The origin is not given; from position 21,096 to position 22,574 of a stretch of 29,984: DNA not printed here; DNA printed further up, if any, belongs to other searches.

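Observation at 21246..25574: MJ0158/SelA-like PLP enzyme terminating a dedicated polar amino-acid ABC operon: candidate uncharacterised uptake-and-catabolism module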

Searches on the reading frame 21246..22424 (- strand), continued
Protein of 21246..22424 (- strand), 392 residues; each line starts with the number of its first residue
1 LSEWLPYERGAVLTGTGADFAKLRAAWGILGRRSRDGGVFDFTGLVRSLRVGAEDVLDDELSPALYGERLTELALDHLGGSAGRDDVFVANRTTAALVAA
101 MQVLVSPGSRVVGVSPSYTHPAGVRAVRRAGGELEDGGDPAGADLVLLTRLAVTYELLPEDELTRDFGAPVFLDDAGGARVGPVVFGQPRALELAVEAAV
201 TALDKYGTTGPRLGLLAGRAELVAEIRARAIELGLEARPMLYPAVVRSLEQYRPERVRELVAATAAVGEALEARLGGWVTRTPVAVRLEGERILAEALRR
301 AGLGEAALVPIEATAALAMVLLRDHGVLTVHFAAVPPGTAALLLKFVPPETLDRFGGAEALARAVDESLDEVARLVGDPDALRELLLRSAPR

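Call 18: search_protein_families(library=pfam, proteins=[L038:6410-7753:-, L034:4879-5811:+, L023:2922-4916:-, L041:7167-7880:-, L023:7182-7877:+, L043:9257-10195:+, L023:11940-13355:+, L070:6896-7882:-, L065:2430-3554:-, L065:1740-2369:-], max_evalue=0.001)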
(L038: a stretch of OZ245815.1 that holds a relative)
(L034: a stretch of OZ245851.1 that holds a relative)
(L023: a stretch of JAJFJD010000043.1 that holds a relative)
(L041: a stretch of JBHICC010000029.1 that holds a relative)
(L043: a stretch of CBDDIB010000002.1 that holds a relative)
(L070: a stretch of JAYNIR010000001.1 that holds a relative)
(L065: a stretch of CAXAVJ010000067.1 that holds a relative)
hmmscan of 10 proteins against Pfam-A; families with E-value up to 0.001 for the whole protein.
L038:6410-7753:- (448 aa): 7 families
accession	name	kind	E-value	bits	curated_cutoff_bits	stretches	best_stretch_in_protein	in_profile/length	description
PF01494.25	FAD_binding_3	-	9.5e-26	91.3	22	1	44-385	3-348/349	FAD binding domain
PF01266.30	DAO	-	1.2e-05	25.5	27.9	0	44-76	1-33/353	FAD dependent oxidoreductase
PF05834.18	Lycopene_cycl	-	6.6e-05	22.6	23.4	0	135-225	75-159/380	Lycopene cyclase protein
PF07992.20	Pyr_redox_2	-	0.00028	20.9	26.1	0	43-75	1-33/291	Pyridine nucleotide-disulphide oxidoreductase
PF13450.12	NAD_binding_8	-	0.00031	21.4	21.9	0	47-75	1-29/68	NAD(P)-binding Rossmann-like domain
PF03486.20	HI0933_like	-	0.00048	20.1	50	0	44-202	2-167/244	HI0933-like protein Rossmann domain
PF00890.30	FAD_binding_2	-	0.00089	19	20.4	0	45-77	2-34/414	FAD binding domain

L034:4879-5811:+ (311 aa): 2 families
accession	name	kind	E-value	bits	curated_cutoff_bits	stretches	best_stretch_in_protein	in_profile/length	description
PF03466.25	LysR_substrate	-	5.3e-38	130.9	28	1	100-304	2-208/209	LysR substrate binding domain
PF00126.33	HTH_1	-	2.1e-21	76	26.6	1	16-74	1-59/60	Bacterial regulatory helix-turn-helix protein, lysR family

L023:2922-4916:- (665 aa): 11 families
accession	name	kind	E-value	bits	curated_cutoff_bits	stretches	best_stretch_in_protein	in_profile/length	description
PF13738.12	Pyr_redox_3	-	1.8e-17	64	30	1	258-467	1-212/305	Pyridine nucleotide-disulphide oxidoreductase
PF07992.20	Pyr_redox_2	-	8.8e-16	58.6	26.1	1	256-460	2-182/291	Pyridine nucleotide-disulphide oxidoreductase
PF00743.25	FMO-like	-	1.1e-14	54.3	22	1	259-457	6-220/532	Flavin-binding monooxygenase-like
PF13434.12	Lys_Orn_oxgnase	-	5e-09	36.2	21.3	1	343-448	113-216/339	L-lysine 6-monooxygenase/L-ornithine 5-monooxygenase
PF00070.33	Pyr_redox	-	2.4e-08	34.8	22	0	257-290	2-35/82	Pyridine nucleotide-disulphide oxidoreductase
PF13450.12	NAD_binding_8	-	4.5e-07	30.5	21.9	1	259-295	1-37/68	NAD(P)-binding Rossmann-like domain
PF01494.25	FAD_binding_3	-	6.8e-07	29.3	22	0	256-288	3-35/349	FAD binding domain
PF02826.25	2-Hacid_dh_C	-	1e-06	28.7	25.1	0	234-291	17-73/178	D-isomer specific 2-hydroxyacid dehydrogenase, NAD binding domain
PF01266.30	DAO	-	4.4e-06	26.9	27.9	1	257-290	2-35/353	FAD dependent oxidoreductase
PF02254.24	TrkA_N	-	0.00015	22.5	23.8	0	257-305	1-49/116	TrkA-N domain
PF13454.12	NAD_binding_9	-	0.00023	21.6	21.8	0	259-305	2-53/155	FAD-NAD(P)-binding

L041:7167-7880:- (238 aa): 3 families
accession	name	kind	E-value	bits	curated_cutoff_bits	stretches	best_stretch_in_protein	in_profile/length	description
PF00702.32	Hydrolase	-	3.8e-19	70.3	26.4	1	14-203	1-191/191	haloacid dehalogenase-like hydrolase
PF13419.12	HAD_2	-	2.3e-09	38.1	23.8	1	101-209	69-178/178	Haloacid dehalogenase-like hydrolase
PF13242.12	Hydrolase_like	-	5.6e-06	26.6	22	1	166-212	4-51/75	HAD-hyrolase-like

L023:7182-7877:+ (232 aa): 0 families

L043:9257-10195:+ (313 aa): 1 family
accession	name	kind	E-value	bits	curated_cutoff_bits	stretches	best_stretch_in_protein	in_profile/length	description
PF13714.12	PEP_mutase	-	4.2e-39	135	31.5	1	36-275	2-239/240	Phosphoenolpyruvate phosphomutase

L023:11940-13355:+ (472 aa): 1 family
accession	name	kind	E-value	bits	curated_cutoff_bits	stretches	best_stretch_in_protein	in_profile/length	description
PF00266.25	Aminotran_5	-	7.1e-25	88.2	21.5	1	100-415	33-336/371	Aminotransferase class-V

L070:6896-7882:- (329 aa): 2 families
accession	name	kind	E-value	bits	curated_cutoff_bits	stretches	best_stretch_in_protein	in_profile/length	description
PF02826.25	2-Hacid_dh_C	-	5.3e-54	182.7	25.1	1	121-297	2-178/178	D-isomer specific 2-hydroxyacid dehydrogenase, NAD binding domain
PF00389.36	2-Hacid_dh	-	3.2e-27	95.3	24.6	1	15-328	1-133/134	D-isomer specific 2-hydroxyacid dehydrogenase, catalytic domain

L065:2430-3554:- (375 aa): 2 families
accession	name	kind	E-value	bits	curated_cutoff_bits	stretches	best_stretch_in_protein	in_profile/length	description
PF03480.18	DctP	-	1e-25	91.1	23.4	1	59-333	13-281/286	Bacterial extracellular solute-binding protein, family 7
PF10518.14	TAT_signal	-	5.5e-05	23.3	22.7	1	12-31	1-20/21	TAT (twin-arginine translocation) pathway signal sequence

L065:1740-2369:- (210 aa): 1 family
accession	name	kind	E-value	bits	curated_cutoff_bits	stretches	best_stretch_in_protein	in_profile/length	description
PF04290.18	DctQ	-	1.8e-21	76.8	28.3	1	42-173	1-128/132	Tripartite ATP-independent periplasmic transporters, DctQ component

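Call 19: search_protein_families(library=pfam, proteins=[L065:323-1705:-, L066:9396-10415:+, L066:10517-12361:+, L066:12776-13738:+, L025:10568-11731:+, L025:12596-13399:+, L069:9316-10200:-, L063:11734-12774:-, L069:12815-13858:-, L068:13855-15201:-], max_evalue=0.001)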
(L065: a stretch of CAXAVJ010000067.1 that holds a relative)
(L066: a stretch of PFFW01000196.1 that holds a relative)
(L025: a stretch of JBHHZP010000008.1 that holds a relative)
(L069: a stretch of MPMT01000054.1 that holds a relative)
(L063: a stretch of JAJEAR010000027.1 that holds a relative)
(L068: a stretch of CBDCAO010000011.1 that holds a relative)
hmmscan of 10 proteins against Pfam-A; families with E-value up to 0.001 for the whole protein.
L065:323-1705:- (461 aa): 1 family
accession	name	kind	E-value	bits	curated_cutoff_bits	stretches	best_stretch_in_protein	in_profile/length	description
PF06808.19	DctM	-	8.8e-73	245.9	23.8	1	18-446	2-412/413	Tripartite ATP-independent periplasmic transporter, DctM component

L066:9396-10415:+ (340 aa): 3 families
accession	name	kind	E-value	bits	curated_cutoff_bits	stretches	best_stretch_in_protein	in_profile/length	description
PF03328.21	HpcH_HpaI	-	1.8e-36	126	25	1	30-273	2-221/221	HpcH/HpaI aldolase/citrate lyase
PF15617.12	C-C_Bond_Lyase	-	7.3e-11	42.2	28.4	1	261-303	246-288/320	C-C_Bond_Lyase of the TIM-Barrel fold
PF22484.2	DUF6986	-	2.3e-08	33.8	27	1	101-188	152-246/408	Domain of unknown function (DUF6986)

L066:10517-12361:+ (615 aa): 1 family
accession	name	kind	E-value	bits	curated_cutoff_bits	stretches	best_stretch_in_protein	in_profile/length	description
PF00563.25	EAL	-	3.4e-55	187.4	31.3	1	333-563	4-236/236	EAL domain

L066:12776-13738:+ (321 aa): 2 families
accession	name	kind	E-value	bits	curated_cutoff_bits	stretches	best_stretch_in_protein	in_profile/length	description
PF03255.19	ACCA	-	1.6e-141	471.4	23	1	7-316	1-310/310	Acetyl co-enzyme A carboxylase carboxyltransferase-like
PF01039.27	Carboxyl_trans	-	1.9e-22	80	22.3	1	98-255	282-429/493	Carboxyl transferase domain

L025:10568-11731:+ (388 aa): 1 family
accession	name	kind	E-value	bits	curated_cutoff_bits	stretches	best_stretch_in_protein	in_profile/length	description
PF04107.18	GCS2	-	1.7e-54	185.6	21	1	21-299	2-290/291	Glutamate-cysteine ligase family 2(GCS2)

L025:12596-13399:+ (268 aa): 0 families

L069:9316-10200:- (295 aa): 4 families
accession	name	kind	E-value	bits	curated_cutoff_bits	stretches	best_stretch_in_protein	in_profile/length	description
PF03446.21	NAD_binding_2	-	1.4e-30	106.9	21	1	9-164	1-161/161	NAD binding domain of 6-phosphogluconate dehydrogenase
PF14833.11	NAD_binding_11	-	8.2e-27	94.3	30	1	168-287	1-121/122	NAD-binding of NADP-dependent 3-hydroxyisobutyrate dehydrogenase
PF02826.25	2-Hacid_dh_C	-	1.7e-06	28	25.1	1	3-98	32-128/178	D-isomer specific 2-hydroxyacid dehydrogenase, NAD binding domain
PF03807.23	F420_oxidored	-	8.7e-06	26.7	21.6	1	9-96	1-91/94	NADP oxidoreductase coenzyme F420-dependent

L063:11734-12774:- (347 aa): 1 family
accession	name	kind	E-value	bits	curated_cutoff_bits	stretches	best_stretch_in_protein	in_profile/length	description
PF02653.21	BPD_transp_2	-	7.8e-35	120.7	26.8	1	45-314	3-269/269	Branched-chain amino acid transport system / permease component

L069:12815-13858:- (348 aa): 1 family
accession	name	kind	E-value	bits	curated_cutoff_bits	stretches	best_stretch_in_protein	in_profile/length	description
PF02653.21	BPD_transp_2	-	7.9e-34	117.4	26.8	1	50-327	2-268/269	Branched-chain amino acid transport system / permease component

L068:13855-15201:- (449 aa): 2 families
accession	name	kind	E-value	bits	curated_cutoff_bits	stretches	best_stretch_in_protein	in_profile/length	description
PF13458.12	Peripla_BP_6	-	7e-44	151.3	31.7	1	85-410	4-321/343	Periplasmic binding protein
PF13433.12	Peripla_BP_5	-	9.3e-08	32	27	1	91-410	9-319/363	Periplasmic binding protein domain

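Call 22: search_protein_representatives(protein=window:21246-22424:-)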
Query: 392 residues. Proteins with E-value up to 0.001 (for the whole library): 375; up to 1e-10: 246; up to 1e-30: 75. The best 150 are listed.
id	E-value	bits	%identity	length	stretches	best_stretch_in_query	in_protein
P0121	1.5e-118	412.6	61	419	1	5-386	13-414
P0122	1.2e-111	389.9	56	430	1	5-387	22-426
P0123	2.5e-101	356.0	54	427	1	6-387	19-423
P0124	4.4e-93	328.8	49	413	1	6-388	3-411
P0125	1.3e-86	307.5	70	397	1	32-276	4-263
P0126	1.8e-86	307.1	52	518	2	136-382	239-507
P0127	1.3e-84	300.9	59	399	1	5-387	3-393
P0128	3.3e-83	296.3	46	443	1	2-389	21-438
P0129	7.0e-79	282.1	50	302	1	105-389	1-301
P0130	2.3e-77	277.1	63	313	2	39-291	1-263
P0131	3.5e-77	276.5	45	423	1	6-387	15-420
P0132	2.4e-71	257.3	57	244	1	162-387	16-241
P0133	3.1e-68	247.0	55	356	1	141-387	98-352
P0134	2.3e-64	234.3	71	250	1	146-341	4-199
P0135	4.6e-64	233.3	65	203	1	3-192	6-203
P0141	8.1e-49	183.1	34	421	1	6-387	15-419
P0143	1.3e-47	179.2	36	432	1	6-387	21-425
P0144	9.1e-47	176.4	41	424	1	7-387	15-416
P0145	4.9e-46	174.0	41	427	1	6-387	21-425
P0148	1.2e-45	172.7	34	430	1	6-386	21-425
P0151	2.4e-45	171.7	39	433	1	7-387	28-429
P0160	2.5e-41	158.5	32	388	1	38-383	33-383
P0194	1.2e-31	126.6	37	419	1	6-387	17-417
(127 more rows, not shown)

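Call 37: predict_structure(alignment_id=A1)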
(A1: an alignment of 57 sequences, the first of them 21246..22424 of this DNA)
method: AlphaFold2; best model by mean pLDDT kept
length: 392 residues; sequences in the alignment: 57
mean_pLDDT: 95.6   pTM: 0.92
mean pLDDT of the five models: 95.6, 95.5, 95.5, 95.5, 95.3
residues with pLDDT >= 90: 369; 70-90: 17; 50-70: 4; < 50: 2
segments of 3 or more residues with pLDDT < 50: none
pLDDT, mean of each block of 10 residues (from residue 1): 81 94 94 91 93 96 98 98 98 98 98 96 96 96 98 96 97 97 98 98 95 98 99 98 98 97 98 96 97 98 96 97 96 87 97 98 98 96 87 47
secondary structure, 60 per line:
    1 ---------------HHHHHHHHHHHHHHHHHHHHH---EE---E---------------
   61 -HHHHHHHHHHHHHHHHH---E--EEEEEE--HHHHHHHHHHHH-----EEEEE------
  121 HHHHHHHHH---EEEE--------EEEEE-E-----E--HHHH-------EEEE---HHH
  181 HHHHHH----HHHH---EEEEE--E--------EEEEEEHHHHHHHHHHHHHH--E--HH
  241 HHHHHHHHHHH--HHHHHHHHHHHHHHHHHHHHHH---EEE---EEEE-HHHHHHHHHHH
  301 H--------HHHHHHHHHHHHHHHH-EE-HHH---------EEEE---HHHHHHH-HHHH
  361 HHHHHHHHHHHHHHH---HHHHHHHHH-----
elements in order: H16-36 H62-78 E85-90 H93-104 E110-114 H121-129 E133-136 E145-149 H160-163 E171-174 H178-186 H191-194 E198-202 E214-219 H220-233 H239-251 H254-275 E279-281 E285-288 H290-301 H310-325 E342-345 H349-355 H357-375 H379-387

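Call 41: fold_search(library=pdb, model_id=the predicted structure)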
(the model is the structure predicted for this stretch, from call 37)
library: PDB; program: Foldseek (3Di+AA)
matches with E <= 10: 1892; with E <= 0.001: 1637
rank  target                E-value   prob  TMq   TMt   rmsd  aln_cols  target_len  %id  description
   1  2aeu                  1.4e-21  1.00  0.62  0.66   5.7       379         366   24  MJ0158, apo form (released 2005-10-04)
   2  6f5v_D                1.5e-12  1.00  0.54  0.53   6.5       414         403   17  Crystal structure of the prephenate aminotransferase from Arabidopsis thaliana (released 2019-03-13)
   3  6f5v_B                1.6e-12  1.00  0.56  0.55   6.4       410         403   17  Crystal structure of the prephenate aminotransferase from Arabidopsis thaliana (released 2019-03-13)
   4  6dz5_A                2.1e-12  1.00  0.58  0.52  10.3       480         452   14  Citrobacter freundii tyrosine phenol-lyase F448A mutant complexed with L-alanine (released 2018-10-10)
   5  2yhk_A                2.4e-12  1.00  0.61  0.54  10.1       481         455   14  D214A mutant of tyrosine phenol-lyase from Citrobacter freundii (released 2012-05-02)
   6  2ez1_A                2.6e-12  1.00  0.60  0.53  10.0       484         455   14  Holo tyrosine phenol-lyase from Citrobacter freundii at pH 8.0 (released 2006-07-25)
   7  1u08_A                2.8e-12  1.00  0.49  0.50  10.5       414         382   17  Crystal Structure and Reactivity of YbdL from Escherichia coli Identify a Methionine Aminotransferase Function. (released 2004-07-27)
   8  9j3u_A                2.9e-12  1.00  0.59  0.52  10.1       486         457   14  Crystal structure of tyrosine phenol-lyase in complex with 3,5-dihydroxybenzoic acid (released 2025-04-23)
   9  5x6b_J                3.6e-12  1.00  0.58  0.60   6.0       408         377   13  Crystal structure of SepCysE-SepCysS in complex with tRNACys from Methanocaldococcus jannaschii (released 2017-12-06)
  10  6dvx_B                3.6e-12  1.00  0.57  0.50  11.0       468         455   14  Citrobacter freundii tyrosine phenol-lyase F448A mutant complexed with L-phenylalanine (released 2018-10-10)
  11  3isl_A                3.6e-12  1.00  0.51  0.52   8.4       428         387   15  Crystal structure of ureidoglycine-glyoxylate aminotransferase (pucG) from Bacillus subtilis (released 2010-09-15)
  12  6dvx_A                6.2e-12  1.00  0.58  0.51  10.2       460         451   14  Citrobacter freundii tyrosine phenol-lyase F448A mutant complexed with L-phenylalanine (released 2018-10-10)
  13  2tpl_A                6.6e-12  1.00  0.58  0.51   9.9       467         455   14  TYROSINE PHENOL-LYASE FROM CITROBACTER INTERMEDIUS COMPLEX WITH 3-(4'-HYDROXYPHENYL)PROPIONIC ACID, PYRIDOXAL-5'-PHOSP (released 1997-04-01)
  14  6onn_B                6.6e-12  1.00  0.53  0.53  10.3       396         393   17  Crystal structure of 8-amino-7-oxononanoate synthase from Burkholderia phymatum (released 2019-05-01)
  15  2ycn_A                7.7e-12  1.00  0.60  0.53   9.8       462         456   13  Y71F mutant of tyrosine phenol-lyase from Citrobacter freundii in complex with quinonoid intermediate formed with 3-fl (released 2011-09-14)
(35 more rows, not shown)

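Call 44: find_encoding_contigs(protein=P0141, flank=7000, max_places=3)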
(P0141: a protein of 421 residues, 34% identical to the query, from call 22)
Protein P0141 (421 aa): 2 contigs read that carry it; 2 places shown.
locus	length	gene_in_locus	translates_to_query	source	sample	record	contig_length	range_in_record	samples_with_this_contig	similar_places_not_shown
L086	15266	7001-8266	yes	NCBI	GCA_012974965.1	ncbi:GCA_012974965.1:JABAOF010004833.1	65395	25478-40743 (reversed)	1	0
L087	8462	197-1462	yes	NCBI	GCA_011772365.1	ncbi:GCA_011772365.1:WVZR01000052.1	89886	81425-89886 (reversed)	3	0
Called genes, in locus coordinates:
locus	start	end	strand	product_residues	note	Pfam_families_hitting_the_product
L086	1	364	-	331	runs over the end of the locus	PF04055:Radical_SAM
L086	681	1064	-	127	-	PF26247:DUF8058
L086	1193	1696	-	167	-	PF21120: (weak)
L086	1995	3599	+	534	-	PF00270:DEAD, PF04851:ResIII, PF00271:Helicase_C, PF22590:Cas3-like_C_2 (weak)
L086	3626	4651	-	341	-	PF01208:URO-D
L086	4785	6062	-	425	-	PF01266:DAO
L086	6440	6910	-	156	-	-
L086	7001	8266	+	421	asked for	PF00155:Aminotran_1_2 (weak)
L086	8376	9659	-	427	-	-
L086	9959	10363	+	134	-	PF01042:Ribonuc_L-PSP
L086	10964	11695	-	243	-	PF17645:Amdase, PF01177:Asp_Glu_race (weak)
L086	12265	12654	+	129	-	-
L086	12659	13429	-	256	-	PF00291:PALP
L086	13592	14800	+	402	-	PF00266:Aminotran_5, PF01041:DegT_DnrJ_EryC1, PF01212:Beta_elim_lyase (faint), PF01053:Cys_Met_Meta_PP (weak)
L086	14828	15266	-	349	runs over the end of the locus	PF00899:ThiF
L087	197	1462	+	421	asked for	PF00155:Aminotran_1_2 (weak)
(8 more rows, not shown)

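Call 45: find_encoding_contigs(protein=P0144, flank=7000, max_places=3)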
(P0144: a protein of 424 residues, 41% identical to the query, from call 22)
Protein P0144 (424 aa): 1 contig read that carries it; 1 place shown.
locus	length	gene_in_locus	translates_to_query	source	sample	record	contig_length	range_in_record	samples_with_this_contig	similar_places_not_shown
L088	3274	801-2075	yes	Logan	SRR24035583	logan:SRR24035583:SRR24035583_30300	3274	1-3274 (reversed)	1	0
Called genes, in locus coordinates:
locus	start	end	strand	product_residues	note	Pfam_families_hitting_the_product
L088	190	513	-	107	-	PF07978:NIPSNAP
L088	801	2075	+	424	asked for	-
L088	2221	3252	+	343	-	PF08240:ADH_N, PF16912:Glu_dehyd_C (weak), PF00107:ADH_zinc_N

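Call 46: find_encoding_contigs(protein=P0143, flank=7000, max_places=3)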
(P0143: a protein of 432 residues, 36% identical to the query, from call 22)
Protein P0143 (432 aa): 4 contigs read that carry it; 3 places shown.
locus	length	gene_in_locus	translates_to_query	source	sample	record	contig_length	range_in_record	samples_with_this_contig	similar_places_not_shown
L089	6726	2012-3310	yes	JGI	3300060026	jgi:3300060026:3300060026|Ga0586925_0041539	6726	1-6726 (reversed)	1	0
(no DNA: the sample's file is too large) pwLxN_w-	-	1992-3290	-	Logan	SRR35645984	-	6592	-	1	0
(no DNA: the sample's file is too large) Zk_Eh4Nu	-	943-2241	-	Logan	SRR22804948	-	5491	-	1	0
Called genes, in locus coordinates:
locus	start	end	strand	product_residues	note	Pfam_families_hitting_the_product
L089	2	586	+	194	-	?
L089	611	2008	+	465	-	PF03553:Na_H_antiporter, PF03600:CitMHS (weak), PF03553:Na_H_antiporter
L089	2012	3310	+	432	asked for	PF00155:Aminotran_1_2, PF22583:UPF0425_C (weak)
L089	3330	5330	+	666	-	PF01019:G_glu_transpept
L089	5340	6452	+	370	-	PF09587:PGA_cap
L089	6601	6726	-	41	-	?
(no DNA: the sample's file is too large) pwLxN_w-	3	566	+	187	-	?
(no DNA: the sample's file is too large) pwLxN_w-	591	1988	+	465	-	PF03553:Na_H_antiporter, PF03600:CitMHS (weak), PF03553:Na_H_antiporter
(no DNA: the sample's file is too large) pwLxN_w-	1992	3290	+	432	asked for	PF00155:Aminotran_1_2, PF22583:UPF0425_C (weak)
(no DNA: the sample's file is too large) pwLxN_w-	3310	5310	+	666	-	PF01019:G_glu_transpept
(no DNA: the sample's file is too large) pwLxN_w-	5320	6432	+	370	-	PF09587:PGA_cap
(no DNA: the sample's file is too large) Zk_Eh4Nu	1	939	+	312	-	?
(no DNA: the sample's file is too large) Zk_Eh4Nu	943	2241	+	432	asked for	PF00155:Aminotran_1_2, PF22583:UPF0425_C (weak)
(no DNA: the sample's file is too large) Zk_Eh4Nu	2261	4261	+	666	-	PF01019:G_glu_transpept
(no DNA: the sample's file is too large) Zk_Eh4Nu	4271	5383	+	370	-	PF09587:PGA_cap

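Call 49: search_protein_families(library=pfam, proteins=[L051:11857-13194:-, L011:2611-3657:+, L013:15714-16829:+, L004:2678-3802:+, L005:3987-4799:+, L057:9902-11260:-, L010:11325-12989:+, L023:9230-10816:-, L031:7252-9570:+, L055:14723-15577:-], max_evalue=0.001)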
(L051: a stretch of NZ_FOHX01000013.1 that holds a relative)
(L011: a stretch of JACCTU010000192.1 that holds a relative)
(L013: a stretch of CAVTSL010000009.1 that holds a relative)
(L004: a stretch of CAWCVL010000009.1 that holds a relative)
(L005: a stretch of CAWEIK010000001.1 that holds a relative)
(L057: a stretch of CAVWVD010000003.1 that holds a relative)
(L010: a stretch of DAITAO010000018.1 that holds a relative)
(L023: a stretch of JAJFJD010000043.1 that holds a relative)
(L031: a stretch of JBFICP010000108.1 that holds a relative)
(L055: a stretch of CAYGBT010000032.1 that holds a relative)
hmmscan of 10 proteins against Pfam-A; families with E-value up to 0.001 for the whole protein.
L051:11857-13194:- (446 aa): 1 family
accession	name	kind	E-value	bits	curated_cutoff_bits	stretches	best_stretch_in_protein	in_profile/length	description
PF02515.22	CoA_transf_3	-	2.7e-92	310.2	23.3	1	62-412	1-366/366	CoA-transferase family III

L011:2611-3657:+ (349 aa): 4 families
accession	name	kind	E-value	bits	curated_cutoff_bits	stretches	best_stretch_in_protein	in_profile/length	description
PF07726.17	AAA_3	-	1.3e-60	203.5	27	1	64-194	1-131/131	ATPase family associated with various cellular activities (AAA)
PF17863.7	AAA_lid_2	-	1.7e-21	76.2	22.7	1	265-330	7-72/74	AAA lid domain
PF20030.5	bpMoxR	-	2.4e-13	50.1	27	1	33-233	2-204/205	MoxR domain in the MoxR-vWA-beta-propeller ternary systems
PF07728.20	AAA_5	-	1.7e-11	44.7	22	1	64-192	1-139/139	AAA domain (dynein-related subfamily)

L013:15714-16829:+ (372 aa): 4 families
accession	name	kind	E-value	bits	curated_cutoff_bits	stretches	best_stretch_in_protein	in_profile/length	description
PF13519.12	VWA_2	-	6.6e-19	69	27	1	140-249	1-106/107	von Willebrand factor type A domain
PF00092.34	VWA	-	1.9e-12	48.2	23.8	1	140-330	2-173/174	von Willebrand factor type A domain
PF07584.16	BatA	-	2.5e-07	31.5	25.9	1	54-127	3-77/77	Aerotolerance regulator N-terminal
PF01882.25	DUF58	-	1.4e-05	24.8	23.4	1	126-252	24-146/216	Protein of unknown function DUF58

L004:2678-3802:+ (375 aa): 6 families
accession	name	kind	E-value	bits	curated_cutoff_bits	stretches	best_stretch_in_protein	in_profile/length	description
PF04539.22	Sigma70_r3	-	4.4e-27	94.4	25.3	1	222-297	1-76/78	Sigma-70 region 3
PF04542.20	Sigma70_r2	-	1.1e-23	83.3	24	1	143-213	1-71/71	Sigma-70 region 2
PF04545.22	Sigma70_r4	-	4.2e-21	74.6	24.1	1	311-362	1-48/50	Sigma-70, region 4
PF00140.25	Sigma70_r1_2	-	8.7e-17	61.2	22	1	105-136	1-32/34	Sigma-70 factor, region 1.2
PF03979.19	Sigma70_r1_1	-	3.9e-13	49.6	22.5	1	23-86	5-70/81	Sigma-70 factor, region 1.1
PF08281.18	Sigma70_r4_2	-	8.6e-05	22.5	25.7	0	307-330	3-28/54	Sigma-70, region 4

L005:3987-4799:+ (271 aa): 1 family
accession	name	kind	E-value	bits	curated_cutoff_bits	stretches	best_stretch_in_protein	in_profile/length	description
PF00230.25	MIP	-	1.4e-56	192.2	25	1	54-240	40-222/222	Major intrinsic protein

L057:9902-11260:- (453 aa): 2 families
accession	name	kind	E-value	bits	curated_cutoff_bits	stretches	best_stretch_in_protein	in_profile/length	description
PF00202.27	Aminotran_3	-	1.8e-97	327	30.5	1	37-445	10-403/403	Aminotransferase class-III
PF00155.27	Aminotran_1_2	-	0.00026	20.7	19.7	0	204-353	134-290/361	Aminotransferase class I and II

L010:11325-12989:+ (555 aa): 2 families
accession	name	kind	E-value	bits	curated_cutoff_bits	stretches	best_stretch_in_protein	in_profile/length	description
PF00171.27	Aldedh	-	1.3e-144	482.7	23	1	76-535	5-461/461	Aldehyde dehydrogenase family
PF05893.19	LuxC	-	8e-05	22.1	21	1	188-329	81-220/401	Acyl-CoA reductase (LuxC)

L023:9230-10816:- (529 aa): 4 families
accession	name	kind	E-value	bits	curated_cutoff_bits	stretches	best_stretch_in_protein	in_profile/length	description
PF00884.28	Sulfatase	-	8.5e-47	160.4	25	1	23-364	1-299/301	Sulfatase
PF16347.10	SGSH_C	-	2.5e-17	63.9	29.3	1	315-459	1-148/154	N-sulphoglucosamine sulphohydrolase, C-terminal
PF01663.27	Phosphodiest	-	6.3e-09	36.3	23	1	26-312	2-221/342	Type I phosphodiesterase / nucleotide pyrophosphatase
PF02995.22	DUF229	-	4e-07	29.5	25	1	267-343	298-372/496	Protein of unknown function (DUF229)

L031:7252-9570:+ (773 aa): 3 families
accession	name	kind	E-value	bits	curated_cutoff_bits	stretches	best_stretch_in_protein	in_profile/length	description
PF00384.28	Molybdopterin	-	1e-48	166.7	24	1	57-514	1-352/353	Molybdopterin oxidoreductase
PF01568.27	Molydop_binding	-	4.3e-30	104.4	26.8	1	631-748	1-109/110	Molydopterin dinucleotide binding domain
PF18364.6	Molybdopterin_N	-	1.8e-10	41.1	26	1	13-48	1-36/41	Molybdopterin oxidoreductase N-terminal domain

L055:14723-15577:- (285 aa): 3 families
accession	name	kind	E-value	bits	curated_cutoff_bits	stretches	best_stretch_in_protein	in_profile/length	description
PF00378.25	ECH_1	-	5e-62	209.9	27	1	35-284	3-250/251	Enoyl-CoA hydratase/isomerase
PF16113.10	ECH_2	-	1.5e-39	136.9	27.2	1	39-218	2-182/335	Enoyl-CoA hydratase/isomerase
PF25145.1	NfeD1b_N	-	0.00026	21.1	40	1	109-158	46-95/189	NfeD1b, N-terminal domain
